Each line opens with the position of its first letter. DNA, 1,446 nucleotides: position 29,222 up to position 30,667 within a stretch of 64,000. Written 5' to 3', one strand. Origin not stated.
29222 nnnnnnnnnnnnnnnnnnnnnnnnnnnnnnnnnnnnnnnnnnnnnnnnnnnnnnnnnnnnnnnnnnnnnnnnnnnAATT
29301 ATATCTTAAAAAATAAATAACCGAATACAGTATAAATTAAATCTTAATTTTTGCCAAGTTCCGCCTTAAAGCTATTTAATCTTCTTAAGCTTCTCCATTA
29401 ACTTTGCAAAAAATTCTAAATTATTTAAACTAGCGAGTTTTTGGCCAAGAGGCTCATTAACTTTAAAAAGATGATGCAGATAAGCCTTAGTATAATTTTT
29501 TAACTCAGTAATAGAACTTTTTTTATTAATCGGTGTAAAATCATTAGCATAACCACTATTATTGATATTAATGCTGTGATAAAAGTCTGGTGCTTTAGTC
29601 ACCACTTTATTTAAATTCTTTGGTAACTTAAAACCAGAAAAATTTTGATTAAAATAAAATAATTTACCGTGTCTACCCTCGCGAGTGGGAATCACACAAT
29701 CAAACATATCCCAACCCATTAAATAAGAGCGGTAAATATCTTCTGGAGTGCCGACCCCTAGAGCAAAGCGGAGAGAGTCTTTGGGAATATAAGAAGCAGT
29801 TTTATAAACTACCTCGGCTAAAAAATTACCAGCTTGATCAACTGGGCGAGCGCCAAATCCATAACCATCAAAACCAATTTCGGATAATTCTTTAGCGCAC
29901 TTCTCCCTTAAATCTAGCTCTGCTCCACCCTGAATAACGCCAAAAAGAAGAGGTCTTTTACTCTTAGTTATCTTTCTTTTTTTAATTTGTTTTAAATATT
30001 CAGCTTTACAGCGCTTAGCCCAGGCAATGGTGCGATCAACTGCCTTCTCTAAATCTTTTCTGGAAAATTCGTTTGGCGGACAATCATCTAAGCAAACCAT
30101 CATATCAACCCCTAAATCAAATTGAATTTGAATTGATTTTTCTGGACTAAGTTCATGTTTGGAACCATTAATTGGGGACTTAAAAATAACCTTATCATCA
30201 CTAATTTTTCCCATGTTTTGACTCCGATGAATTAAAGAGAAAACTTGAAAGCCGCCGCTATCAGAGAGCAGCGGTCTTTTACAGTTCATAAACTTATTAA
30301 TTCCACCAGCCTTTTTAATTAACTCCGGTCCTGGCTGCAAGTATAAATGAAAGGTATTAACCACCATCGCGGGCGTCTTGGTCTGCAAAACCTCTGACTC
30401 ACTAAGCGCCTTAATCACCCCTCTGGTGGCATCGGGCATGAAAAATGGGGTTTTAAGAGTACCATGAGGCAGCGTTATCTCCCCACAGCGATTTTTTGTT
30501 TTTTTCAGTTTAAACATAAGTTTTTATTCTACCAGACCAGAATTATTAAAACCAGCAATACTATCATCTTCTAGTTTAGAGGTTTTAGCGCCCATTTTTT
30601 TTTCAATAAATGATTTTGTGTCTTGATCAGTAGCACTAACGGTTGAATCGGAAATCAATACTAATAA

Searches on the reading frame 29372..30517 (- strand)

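Call 37: search_protein_families(library=pfam, proteins=[window:29372-30517:-], max_evalue=0.001)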
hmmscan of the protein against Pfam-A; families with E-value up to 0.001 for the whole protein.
window:29372-30517:- (381 aa): 1 family
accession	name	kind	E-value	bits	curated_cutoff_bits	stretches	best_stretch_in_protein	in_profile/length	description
PF01702.25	TGT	-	4.6e-107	358.6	26.3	1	9-379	3-337/357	Queuine tRNA-ribosyltransferase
